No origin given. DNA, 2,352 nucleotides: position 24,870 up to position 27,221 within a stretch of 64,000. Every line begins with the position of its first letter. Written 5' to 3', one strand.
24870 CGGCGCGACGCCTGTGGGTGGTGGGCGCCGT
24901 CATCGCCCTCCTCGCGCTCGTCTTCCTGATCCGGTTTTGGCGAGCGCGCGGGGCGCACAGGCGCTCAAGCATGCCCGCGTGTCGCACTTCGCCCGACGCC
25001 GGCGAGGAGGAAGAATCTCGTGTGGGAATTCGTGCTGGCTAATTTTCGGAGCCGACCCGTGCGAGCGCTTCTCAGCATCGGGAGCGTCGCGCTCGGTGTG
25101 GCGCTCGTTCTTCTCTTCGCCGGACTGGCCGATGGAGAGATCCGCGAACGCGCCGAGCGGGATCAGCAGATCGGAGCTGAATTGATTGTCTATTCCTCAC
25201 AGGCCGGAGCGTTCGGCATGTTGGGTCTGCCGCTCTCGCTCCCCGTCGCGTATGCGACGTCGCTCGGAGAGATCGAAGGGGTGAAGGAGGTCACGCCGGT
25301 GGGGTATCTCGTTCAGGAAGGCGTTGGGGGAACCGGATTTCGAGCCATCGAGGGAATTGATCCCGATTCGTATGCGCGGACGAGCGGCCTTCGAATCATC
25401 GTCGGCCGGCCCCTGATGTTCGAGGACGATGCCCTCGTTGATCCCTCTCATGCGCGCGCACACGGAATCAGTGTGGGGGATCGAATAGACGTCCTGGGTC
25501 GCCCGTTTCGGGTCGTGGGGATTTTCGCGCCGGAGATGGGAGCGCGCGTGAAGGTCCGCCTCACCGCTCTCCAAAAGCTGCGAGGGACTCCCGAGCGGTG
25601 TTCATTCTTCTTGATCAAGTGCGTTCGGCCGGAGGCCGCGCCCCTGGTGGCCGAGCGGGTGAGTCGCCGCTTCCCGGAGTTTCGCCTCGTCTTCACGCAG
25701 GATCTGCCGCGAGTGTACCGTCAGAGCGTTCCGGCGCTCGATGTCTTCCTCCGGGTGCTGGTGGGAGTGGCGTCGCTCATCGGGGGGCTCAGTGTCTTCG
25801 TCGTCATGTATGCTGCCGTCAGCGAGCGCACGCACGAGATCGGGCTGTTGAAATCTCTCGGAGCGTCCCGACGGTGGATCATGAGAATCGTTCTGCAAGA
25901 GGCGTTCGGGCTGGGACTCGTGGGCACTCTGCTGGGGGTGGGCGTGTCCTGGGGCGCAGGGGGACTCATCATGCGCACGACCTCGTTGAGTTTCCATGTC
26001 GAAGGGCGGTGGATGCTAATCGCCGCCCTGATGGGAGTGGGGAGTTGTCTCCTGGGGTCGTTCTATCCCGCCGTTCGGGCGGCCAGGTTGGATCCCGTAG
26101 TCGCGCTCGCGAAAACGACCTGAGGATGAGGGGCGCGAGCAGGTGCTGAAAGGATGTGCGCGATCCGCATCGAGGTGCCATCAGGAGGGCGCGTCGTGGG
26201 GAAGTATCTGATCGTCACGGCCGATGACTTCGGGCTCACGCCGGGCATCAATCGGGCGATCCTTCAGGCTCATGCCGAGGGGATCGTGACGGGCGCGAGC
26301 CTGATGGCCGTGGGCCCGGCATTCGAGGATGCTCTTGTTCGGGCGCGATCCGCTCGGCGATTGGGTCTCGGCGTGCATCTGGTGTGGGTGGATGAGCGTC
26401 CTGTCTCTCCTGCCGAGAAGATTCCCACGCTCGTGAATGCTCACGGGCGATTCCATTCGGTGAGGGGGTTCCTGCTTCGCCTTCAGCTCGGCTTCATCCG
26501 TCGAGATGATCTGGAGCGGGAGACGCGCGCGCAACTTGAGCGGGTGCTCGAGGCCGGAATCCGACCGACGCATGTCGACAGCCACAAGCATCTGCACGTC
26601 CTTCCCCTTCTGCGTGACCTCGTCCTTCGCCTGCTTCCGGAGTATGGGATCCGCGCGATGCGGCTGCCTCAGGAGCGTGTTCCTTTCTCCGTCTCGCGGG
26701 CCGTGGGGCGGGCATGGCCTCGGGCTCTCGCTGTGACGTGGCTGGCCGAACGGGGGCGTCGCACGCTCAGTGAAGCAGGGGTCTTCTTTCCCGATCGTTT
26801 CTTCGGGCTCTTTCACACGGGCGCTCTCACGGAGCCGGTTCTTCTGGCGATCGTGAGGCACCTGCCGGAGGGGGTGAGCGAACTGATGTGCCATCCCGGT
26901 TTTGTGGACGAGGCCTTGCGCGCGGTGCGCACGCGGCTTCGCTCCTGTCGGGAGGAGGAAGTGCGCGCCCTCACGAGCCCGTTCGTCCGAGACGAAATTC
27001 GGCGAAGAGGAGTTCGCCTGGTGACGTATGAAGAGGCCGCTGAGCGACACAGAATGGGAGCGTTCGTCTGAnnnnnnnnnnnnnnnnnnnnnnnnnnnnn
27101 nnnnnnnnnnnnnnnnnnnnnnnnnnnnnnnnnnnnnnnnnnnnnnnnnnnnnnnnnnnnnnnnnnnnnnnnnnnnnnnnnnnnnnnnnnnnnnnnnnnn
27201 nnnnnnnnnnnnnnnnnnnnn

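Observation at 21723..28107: Six-gene overlapping operon: B12-type radical SAM + DegT aminotransferase + DedA + FtsX permease + YdjC deacetylase + polyprenyl-P GT2, a candidate lipid-linked aminosugar/cyclitol pathway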

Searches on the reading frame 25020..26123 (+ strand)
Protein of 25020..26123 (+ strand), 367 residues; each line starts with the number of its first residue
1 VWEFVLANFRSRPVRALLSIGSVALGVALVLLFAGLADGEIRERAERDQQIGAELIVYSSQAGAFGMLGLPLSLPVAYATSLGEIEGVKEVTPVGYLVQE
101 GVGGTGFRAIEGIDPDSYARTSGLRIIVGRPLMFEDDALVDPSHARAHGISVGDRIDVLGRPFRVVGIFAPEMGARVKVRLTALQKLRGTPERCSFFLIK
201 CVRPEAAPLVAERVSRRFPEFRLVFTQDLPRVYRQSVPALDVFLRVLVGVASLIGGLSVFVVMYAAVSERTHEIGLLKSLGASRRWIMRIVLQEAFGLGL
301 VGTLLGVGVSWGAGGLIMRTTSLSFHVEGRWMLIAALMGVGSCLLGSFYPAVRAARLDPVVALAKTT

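Call 3: search_protein_families(library=pfam, proteins=[window:25020-26123:+])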
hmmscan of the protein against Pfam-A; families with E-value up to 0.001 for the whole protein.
window:25020-26123:+ (367 aa): 2 families
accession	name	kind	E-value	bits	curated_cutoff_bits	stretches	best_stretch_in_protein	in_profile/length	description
PF02687.27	FtsX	-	1.1e-20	74.3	25.5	1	246-359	2-120/120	FtsX-like permease C-terminal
PF12704.14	MacB_PCD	-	2.8e-14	54.3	27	1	17-214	2-204/207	MacB-like periplasmic core domain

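Call 4: search_protein_families(library=ncbifam, proteins=[window:25020-26123:+])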
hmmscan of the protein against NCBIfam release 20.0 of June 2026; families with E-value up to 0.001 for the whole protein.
window:25020-26123:+ (367 aa): 7 families
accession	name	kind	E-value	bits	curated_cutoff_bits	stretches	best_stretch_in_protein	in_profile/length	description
TIGR03434.1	ADOP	subfamily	2.1e-17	62.5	622.3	1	117-363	535-800/803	ADOP family duplicated permease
NF007826.0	PRK10535.1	equivalog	1.3e-12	46.8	966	1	236-365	517-647/648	macrolide ABC transporter ATP-binding protein/permease MacB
TIGR02212.1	lolCE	equivalog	2.1e-09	36.8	362.45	1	242-364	264-409/411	lipoprotein-releasing ABC transporter permease subunit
TIGR01185.1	devC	equivalog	6.5e-06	25.3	290.35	1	228-310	245-327/380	ABC transporter permease DevC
NF008357.0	PRK11146.1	exception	4.6e-05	22.4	439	0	248-308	280-336/414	lipoprotein-releasing ABC transporter permease subunit LolE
NF008076.0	PRK10814.1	exception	0.00045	19.3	473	0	258-363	281-396/399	lipoprotein-releasing ABC transporter permease subunit LolC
NF041854.1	ABC_perm_YbbP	equivalog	0.00056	17.9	999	1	213-347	656-789/806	putative ABC transporter permease subunit YbbP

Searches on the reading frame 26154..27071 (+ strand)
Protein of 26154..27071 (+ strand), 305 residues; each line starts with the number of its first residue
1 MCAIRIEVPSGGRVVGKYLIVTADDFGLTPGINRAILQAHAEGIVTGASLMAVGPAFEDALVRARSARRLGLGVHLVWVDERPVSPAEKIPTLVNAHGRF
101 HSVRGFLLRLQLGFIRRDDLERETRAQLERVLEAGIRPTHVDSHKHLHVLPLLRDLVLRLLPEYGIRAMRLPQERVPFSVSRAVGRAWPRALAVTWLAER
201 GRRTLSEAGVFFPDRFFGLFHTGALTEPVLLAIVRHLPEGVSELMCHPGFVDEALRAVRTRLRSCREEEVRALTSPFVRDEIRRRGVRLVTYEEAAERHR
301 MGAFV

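Call 3: search_protein_families(library=pfam, proteins=[window:26154-27071:+])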
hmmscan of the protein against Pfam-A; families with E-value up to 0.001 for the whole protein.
window:26154-27071:+ (305 aa): 1 family
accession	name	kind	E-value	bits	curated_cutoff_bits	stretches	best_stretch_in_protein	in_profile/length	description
PF04794.17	YdjC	-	3.2e-73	247.3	29.7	1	18-283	1-265/266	YdjC-like protein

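Call 4: search_protein_families(library=ncbifam, proteins=[window:26154-27071:+])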
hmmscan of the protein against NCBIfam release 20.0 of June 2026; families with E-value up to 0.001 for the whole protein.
window:26154-27071:+ (305 aa): 3 families
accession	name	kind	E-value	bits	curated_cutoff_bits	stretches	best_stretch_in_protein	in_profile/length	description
TIGR03473.1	HpnK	hypoth_equivalog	8.1e-70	235.3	232.6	1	17-295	2-281/283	hopanoid biosynthesis-associated protein HpnK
NF002559.0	PRK02134.1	equivalog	7.8e-44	150.1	227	1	17-294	3-248/249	chitin disaccharide deacetylase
NF052308.1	CarbhyDeactlThm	equivalog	1.8e-11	43.9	400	1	17-169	12-152/265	carbohydrate deacetylase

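Call 38: find_related_loci(query=window:26196-27068:+, collection=metagenome_contigs, flank=10000)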
Query window:26196-27068:+ (291 aa) in metagenome_contigs; peptide patterns used: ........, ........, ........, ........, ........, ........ (x = any residue, [..] = any of these).
600 stretches matched a pattern (row limit reached: there are more); 488 encode a relative of the query (tblastn E <= 1e-3); the best 80 are kept; 80 distinct loci.
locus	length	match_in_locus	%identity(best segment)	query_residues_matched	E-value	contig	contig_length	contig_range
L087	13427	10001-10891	45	3-289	2e-68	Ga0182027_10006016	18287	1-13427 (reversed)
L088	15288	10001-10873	45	3-283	1e-67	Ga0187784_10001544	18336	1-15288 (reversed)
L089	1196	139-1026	43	3-288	2e-72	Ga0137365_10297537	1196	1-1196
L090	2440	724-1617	44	3-290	2e-68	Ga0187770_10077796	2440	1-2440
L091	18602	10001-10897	44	3-291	3e-67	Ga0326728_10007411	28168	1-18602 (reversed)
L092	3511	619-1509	45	3-289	3e-67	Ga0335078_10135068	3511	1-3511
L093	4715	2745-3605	40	3-286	6e-67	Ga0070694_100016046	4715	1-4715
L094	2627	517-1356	43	3-278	3e-67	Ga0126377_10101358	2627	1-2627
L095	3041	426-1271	42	3-280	3e-66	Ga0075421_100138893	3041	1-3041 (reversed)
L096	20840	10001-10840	42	3-278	6e-66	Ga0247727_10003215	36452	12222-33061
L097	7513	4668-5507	42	3-278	2e-64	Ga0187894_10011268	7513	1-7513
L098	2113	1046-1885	40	3-278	1e-65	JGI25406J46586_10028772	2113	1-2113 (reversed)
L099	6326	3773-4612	40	5-280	2e-63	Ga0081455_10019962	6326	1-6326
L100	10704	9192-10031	40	3-278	4e-63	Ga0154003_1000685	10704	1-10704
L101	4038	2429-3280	39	1-280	1e-62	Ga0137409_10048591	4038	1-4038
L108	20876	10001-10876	39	3-284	4e-59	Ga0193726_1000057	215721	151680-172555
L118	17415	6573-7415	40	5-280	2e-55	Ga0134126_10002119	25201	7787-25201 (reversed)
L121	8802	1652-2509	38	5-280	4e-54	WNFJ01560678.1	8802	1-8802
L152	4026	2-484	38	121-278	4e-32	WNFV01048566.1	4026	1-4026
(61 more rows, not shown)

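Call 42: search_protein_families(library=ncbifam, proteins=[L118:7501-8643:+, L121:3744-5138:-, L097:3472-4470:+, L087:12027-13208:+, L152:2736-3293:+], max_evalue=0.001)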
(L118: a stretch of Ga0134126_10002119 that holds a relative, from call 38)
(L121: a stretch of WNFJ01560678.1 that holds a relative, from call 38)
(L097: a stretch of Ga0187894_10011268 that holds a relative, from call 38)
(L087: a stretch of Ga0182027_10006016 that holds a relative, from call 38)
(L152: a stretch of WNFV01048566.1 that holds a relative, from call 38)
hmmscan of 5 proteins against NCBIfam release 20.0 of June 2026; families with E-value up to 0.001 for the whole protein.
L118:7501-8643:+ (380 aa): 41 families (the best 25 are shown)
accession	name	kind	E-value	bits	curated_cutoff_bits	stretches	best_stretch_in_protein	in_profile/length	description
TIGR03999.1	thiol_BshA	equivalog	1.1e-169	564.3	273.7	1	1-376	1-374/375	N-acetyl-alpha-D-glucosaminyl L-malate synthase BshA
TIGR03088.1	stp2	hypoth_equivalog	4.7e-35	121.3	409.05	1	120-376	109-374/374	TIGR03088 family PEP-CTERM/XrtA system glycosyltransferase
NF041876.1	EPS_EpsE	equivalog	3.3e-30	105.6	400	1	70-361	99-382/389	exopolysaccharide biosynthesis GT4 family glycosyltransferase EpsE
NF047880.1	glyco_SdgA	exception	1.8e-25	89.5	800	1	110-367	233-482/488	serine-aspartate repeat adhesin O-glycosyltransferase SdgA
NF047684.1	TeichurnBiosyTuaC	equivalog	5.4e-25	88.1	550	1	83-346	107-360/391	teichuronic acid biosynthesis protein TuaC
TIGR04063.1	stp3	hypoth_equivalog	7.6e-23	81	442.05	1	71-376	79-396/397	TIGR04063 family PEP-CTERM/XrtA system glycosyltransferase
TIGR02149.1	glgA_Coryne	subfamily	1.6e-21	76.9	302.4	1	139-375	137-390/391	glycogen synthase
NF038229.1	Glyco4_Geo_Pelo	equivalog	1.6e-19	70.1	400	1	105-376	69-337/338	GPMC system family 4 glycosyltransferase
TIGR04157.1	glyco_rSAM_CFB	subfamily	1e-18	67.5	400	1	145-363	168-397/406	TIGR04157 family glycosyltransferase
TIGR03449.1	mycothiol_MshA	equivalog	2.2e-17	63.1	462.5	1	164-356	182-385/406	D-inositol-3-phosphate glycosyltransferase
TIGR04047.1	MSMEG_0565_glyc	hypoth_equivalog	3.9e-17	62.4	259.85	1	3-343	2-344/373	MSMEG_0565 family glycosyltransferase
NF053787.1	GlcN_PG_synth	equivalog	1.4e-16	60.4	480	1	164-376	160-360/361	N-acetylglucosaminyl phosphatidylglycerol synthase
NF041139.1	TreT_Thcocales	equivalog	4.1e-16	58.8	775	1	195-369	222-406/412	trehalose synthase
NF038255.1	exopoly_VpsD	equivalog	1.1e-15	57.4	300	1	148-376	158-380/381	VpsD family glycosyltransferase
NF050063.1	ProtGlycPglJ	equivalog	3.2e-14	52.9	500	1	157-348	155-340/363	N-acetylgalactosamine-N,N'-diacetylbacillosaminyl-diphospho-undecaprenol 4-alpha-N-acetylgalactosaminyltransferase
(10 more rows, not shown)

L121:3744-5138:- (464 aa): 6 families
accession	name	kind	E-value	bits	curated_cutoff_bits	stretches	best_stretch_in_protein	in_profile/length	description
NF011874.0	PRK15347.1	equivalog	7.7e-07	27.5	852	1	356-457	530-635/921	two component system sensor kinase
NF046044.1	PnpS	equivalog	1.1e-05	24.7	400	1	303-434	251-390/390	two-component system histidine kinase PnpS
NF008649.0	PRK11644.1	equivalog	0.00019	20.4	408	1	341-435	419-496/499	signal transduction histidine-protein kinase/phosphatase UhpB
NF041336.1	CheA_Halo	equivalog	0.00048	18.9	950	0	342-386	404-456/666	chemotaxis protein CheA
TIGR01925.2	spIIAB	equivalog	0.00095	19.1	135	0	343-432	46-133/137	anti-sigma F factor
TIGR02916.1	PEP_his_kin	equivalog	0.00097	17.8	300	0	315-434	557-679/679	XrtA/PEP-CTERM system histidine kinase PrsK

L097:3472-4470:+ (332 aa): 1 family
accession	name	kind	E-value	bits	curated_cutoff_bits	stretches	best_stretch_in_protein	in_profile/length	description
TIGR03476.1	HpnL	subfamily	2.2e-33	115.9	195.65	1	5-311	2-303/318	putative membrane protein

L087:12027-13208:+ (393 aa): 3 families
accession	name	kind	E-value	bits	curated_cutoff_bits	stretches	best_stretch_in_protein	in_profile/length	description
TIGR03472.1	HpnI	equivalog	7.7e-85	285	310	1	6-381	3-367/373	bacteriohopanetetrol glucosamine biosynthesis glycosyltransferase HpnI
NF045692.1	OglycostaseCruG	equivalog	6.9e-08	31.8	600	1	210-376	205-386/386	2'-O-glycosyltransferase CruG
TIGR03965.1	mycofact_glyco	equivalog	7.3e-05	21.8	280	1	130-179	150-200/467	mycofactocin biosynthesis glycosyltransferase MftF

L152:2736-3293:+ (185 aa): 0 families

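Call 67: search_protein_families(library=pfam, proteins=[L087:6554-7591:+, L087:7960-9726:+, L087:3553-5766:-, L087:2345-3526:-, L108:4839-7856:+, L108:7835-8884:+, L108:11997-12779:+, L100:4176-6848:+, L096:3244-5961:+, L096:7788-8762:+], max_evalue=0.00001)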
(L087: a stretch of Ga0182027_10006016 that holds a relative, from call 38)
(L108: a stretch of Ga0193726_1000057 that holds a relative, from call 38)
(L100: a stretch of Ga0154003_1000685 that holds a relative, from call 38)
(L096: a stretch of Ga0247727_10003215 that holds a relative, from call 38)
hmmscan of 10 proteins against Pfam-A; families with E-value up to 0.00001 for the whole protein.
L087:6554-7591:+ (345 aa): 1 family
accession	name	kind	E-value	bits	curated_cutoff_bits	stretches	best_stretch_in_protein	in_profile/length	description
PF03069.20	FmdA_AmdA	-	8.8e-39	133.9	27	2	197-342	205-372/373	Acetamidase/Formamidase family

L087:7960-9726:+ (588 aa): 9 families
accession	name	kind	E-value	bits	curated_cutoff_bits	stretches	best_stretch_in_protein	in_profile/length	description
PF00990.26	GGDEF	-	3.8e-46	157.2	23.8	1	411-568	2-161/161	Diguanylate cyclase, GGDEF domain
PF13493.11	DUF4118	-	2.6e-20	72.6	28.4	1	7-109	1-105/107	Domain of unknown function (DUF4118)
PF00989.32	PAS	-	2.9e-13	50.3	22.6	1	113-218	5-111/113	PAS fold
PF13426.13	PAS_9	-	1e-12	48.7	27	1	127-222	9-103/103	PAS domain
PF08448.16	PAS_4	-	3.2e-12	47.1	23.1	1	117-224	3-109/110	PAS fold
PF08447.18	PAS_3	-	6.8e-07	29.9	25.6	1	132-216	2-88/89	PAS fold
PF13188.13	PAS_8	-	1.1e-06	28.8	21.8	0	113-166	5-58/65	PAS domain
PF13492.12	GAF_3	-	2e-06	28.6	27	1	267-374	9-111/129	GAF domain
PF01590.32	GAF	-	3.6e-06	28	22.4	0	264-364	6-109/133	GAF domain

L087:3553-5766:- (737 aa): 7 families
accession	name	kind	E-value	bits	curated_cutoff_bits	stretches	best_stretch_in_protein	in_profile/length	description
PF01464.25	SLT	-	9.2e-29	99.8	21.3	1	583-698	2-115/117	Transglycosylase SLT domain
PF13432.12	TPR_16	-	6.1e-18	65.4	32.7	1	341-401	1-58/65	Tetratricopeptide repeat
PF13525.12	YfiO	-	5.1e-12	46.4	25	1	336-417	4-85/203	Outer membrane lipoprotein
PF13174.12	TPR_6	-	1.9e-11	44.3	26.3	0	339-369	2-32/33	Tetratricopeptide repeat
PF14559.12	TPR_19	-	1.3e-10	41.9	25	0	350-400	4-51/68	Tetratricopeptide repeat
PF07719.23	TPR_2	-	2.5e-07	30.7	27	0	339-368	3-32/34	Tetratricopeptide repeat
PF13424.12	TPR_12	-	4.8e-06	27.1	30.1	0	338-404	4-75/77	Tetratricopeptide repeat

L087:2345-3526:- (393 aa): 2 families
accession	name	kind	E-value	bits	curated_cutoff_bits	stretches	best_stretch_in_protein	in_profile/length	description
PF00155.27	Aminotran_1_2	-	7.7e-67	226.5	19.7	1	31-382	4-361/361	Aminotransferase class I and II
PF01041.23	DegT_DnrJ_EryC1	-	1.5e-06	28.1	19.8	1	92-188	43-136/360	DegT/DnrJ/EryC1/StrS aminotransferase family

L108:4839-7856:+ (1005 aa): 2 families
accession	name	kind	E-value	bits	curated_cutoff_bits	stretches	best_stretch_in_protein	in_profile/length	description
PF09286.16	Pro-kuma_activ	-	3.6e-27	95.8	23.5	1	84-222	6-143/143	Pro-kumamolisin, activation domain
PF16640.11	Big_3_5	-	5.4e-20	72.2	35.5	2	734-822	5-88/88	Bacterial Ig-like domain (group 3)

L108:7835-8884:+ (349 aa): 1 family
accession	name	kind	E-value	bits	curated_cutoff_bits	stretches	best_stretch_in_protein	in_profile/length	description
PF16640.11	Big_3_5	-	5e-16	59.5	35.5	1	240-327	2-88/88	Bacterial Ig-like domain (group 3)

L108:11997-12779:+ (260 aa): 1 family
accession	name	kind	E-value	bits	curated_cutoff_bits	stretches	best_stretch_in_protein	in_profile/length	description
PF03301.18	Trp_dioxygenase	-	3.1e-28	99.6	34.9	2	27-142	12-135/346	Tryptophan 2,3-dioxygenase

L100:4176-6848:+ (890 aa): 3 families
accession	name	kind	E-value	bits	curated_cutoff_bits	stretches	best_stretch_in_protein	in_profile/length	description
PF01411.24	tRNA-synt_2c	-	2.4e-202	673.8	30.3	1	11-574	1-551/552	tRNA synthetases class II (A)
PF07973.19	tRNA_SAD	-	3.7e-17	62.5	24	1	672-715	1-44/44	Threonyl and Alanyl tRNA synthetase second additional domain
PF02272.25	DHHA1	-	3.3e-13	50.4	25.9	1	788-885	2-101/102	DHHA1 domain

L096:3244-5961:+ (905 aa): 3 families
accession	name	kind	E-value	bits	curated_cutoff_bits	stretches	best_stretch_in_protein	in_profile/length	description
PF00586.29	AIRS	-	2.1e-58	196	24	2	587-706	1-112/112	AIR synthase related protein, N-terminal domain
PF02769.27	AIRS_C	-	1.7e-57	194.4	23.1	2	336-490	2-155/156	AIR synthase related protein, C-terminal domain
PF18072.6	FGAR-AT_linker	-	8.8e-15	55.4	26.6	1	137-175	9-50/50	Formylglycinamide ribonucleotide amidotransferase linker domain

L096:7788-8762:+ (324 aa): 2 families
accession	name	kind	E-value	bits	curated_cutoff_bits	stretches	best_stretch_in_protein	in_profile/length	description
PF01408.29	GFO_IDH_MocA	-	1.5e-27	97.1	24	1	6-121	2-120/120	Oxidoreductase family, NAD-binding Rossmann fold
PF22725.1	GFO_IDH_MocA_C3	-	6.5e-07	29.8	27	1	154-226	40-116/124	GFO/IDH/MocA C-terminal domain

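Call 85: search_protein_families(library=ncbifam, proteins=[L087:10001-10891:+, L100:9192-10031:+, L118:6573-7415:+, L108:10001-10876:+, L087:10995-11996:+, L100:6921-8036:+], max_evalue=1e-10)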
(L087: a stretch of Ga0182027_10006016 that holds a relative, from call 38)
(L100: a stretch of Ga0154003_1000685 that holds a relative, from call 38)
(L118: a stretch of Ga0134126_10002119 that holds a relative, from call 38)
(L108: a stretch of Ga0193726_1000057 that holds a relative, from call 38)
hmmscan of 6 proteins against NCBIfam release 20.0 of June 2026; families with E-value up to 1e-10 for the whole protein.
L087:10001-10891:+ (297 aa): 3 families
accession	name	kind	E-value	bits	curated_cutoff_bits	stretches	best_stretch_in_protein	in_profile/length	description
TIGR03473.1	HpnK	hypoth_equivalog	2.3e-63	214.1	232.6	1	1-290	2-282/283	hopanoid biosynthesis-associated protein HpnK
NF002559.0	PRK02134.1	equivalog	1e-51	175.9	227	1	2-156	4-151/249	chitin disaccharide deacetylase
NF052308.1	CarbhyDeactlThm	equivalog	8e-16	58.1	400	1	3-155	14-153/265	carbohydrate deacetylase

L100:9192-10031:+ (280 aa): 3 families
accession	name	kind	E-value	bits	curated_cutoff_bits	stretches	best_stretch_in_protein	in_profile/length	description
TIGR03473.1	HpnK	hypoth_equivalog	1.2e-58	198.6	232.6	1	1-280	2-278/283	hopanoid biosynthesis-associated protein HpnK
NF002559.0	PRK02134.1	equivalog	8.5e-49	166.4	227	1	1-155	3-150/249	chitin disaccharide deacetylase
NF052308.1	CarbhyDeactlThm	equivalog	8.8e-14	51.5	400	1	2-154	13-152/265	carbohydrate deacetylase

L118:6573-7415:+ (281 aa): 3 families
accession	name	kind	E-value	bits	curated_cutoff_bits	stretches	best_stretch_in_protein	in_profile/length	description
TIGR03473.1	HpnK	hypoth_equivalog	9.7e-57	192.3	232.6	1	1-281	4-280/283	hopanoid biosynthesis-associated protein HpnK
NF002559.0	PRK02134.1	equivalog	4.7e-47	160.6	227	1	1-147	5-147/249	chitin disaccharide deacetylase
NF052308.1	CarbhyDeactlThm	equivalog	7.3e-14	51.7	400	0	1-147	14-149/265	carbohydrate deacetylase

L108:10001-10876:+ (292 aa): 2 families
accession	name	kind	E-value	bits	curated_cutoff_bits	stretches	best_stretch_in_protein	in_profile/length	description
TIGR03473.1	HpnK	hypoth_equivalog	7.2e-56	189.5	232.6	1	1-287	2-279/283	hopanoid biosynthesis-associated protein HpnK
NF002559.0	PRK02134.1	equivalog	6.8e-52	176.5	227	1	2-159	4-155/249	chitin disaccharide deacetylase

L087:10995-11996:+ (333 aa): 10 families
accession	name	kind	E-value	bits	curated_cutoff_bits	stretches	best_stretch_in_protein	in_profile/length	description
NF007986.1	PRK10714.1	equivalog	6.2e-60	202.8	529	1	8-320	6-312/316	undecaprenyl-phosphate 4-deoxy-4-formamido-L-arabinose transferase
NF047588.1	GlcsyltransPgfSStrep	equivalog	5.3e-51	173.7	500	1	10-318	3-304/308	glycosyltransferase PgfS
TIGR04182.1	glyco_TIGR04182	equivalog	8.5e-21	74.6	325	1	10-307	2-288/293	S-layer glycoprotein N-glycosyltransferase AglJ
TIGR03937.1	PgaC_IcaA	equivalog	1.8e-20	73.3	422.3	1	5-107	42-141/407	poly-beta-1,6-N-acetyl-D-glucosamine synthase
NF041391.1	DPhHxTase_Halo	equivalog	1.2e-14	53.8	375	1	17-175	4-154/213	dolichyl-phosphate hexose transferase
NF047683.1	TeichurnBiosyTuaG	equivalog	2.9e-13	50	400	1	6-118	4-113/252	teichuronic acid biosynthesis protein TuaG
TIGR03965.1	mycofact_glyco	equivalog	3.6e-13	49.2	280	1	6-118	72-181/467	mycofactocin biosynthesis glycosyltransferase MftF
NF041875.1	EPS_EpsD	equivalog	2.9e-12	46.7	370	1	10-123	1-111/325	exopolysaccharide biosynthesis glycosyltransferase EpsD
TIGR04283.1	glyco_like_mftF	equivalog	1.4e-11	44.5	182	1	10-147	1-128/221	TIGR04283 family arsenosugar biosynthesis glycosyltransferase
NF007482.0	PRK10073.1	equivalog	5e-11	42.2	423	1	6-118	4-111/334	glycosyltransferase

L100:6921-8036:+ (371 aa): 1 family
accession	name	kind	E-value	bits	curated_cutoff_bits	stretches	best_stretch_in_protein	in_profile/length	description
TIGR03434.1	ADOP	subfamily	5.1e-11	41.4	622.3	1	237-371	666-803/803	ADOP family duplicated permease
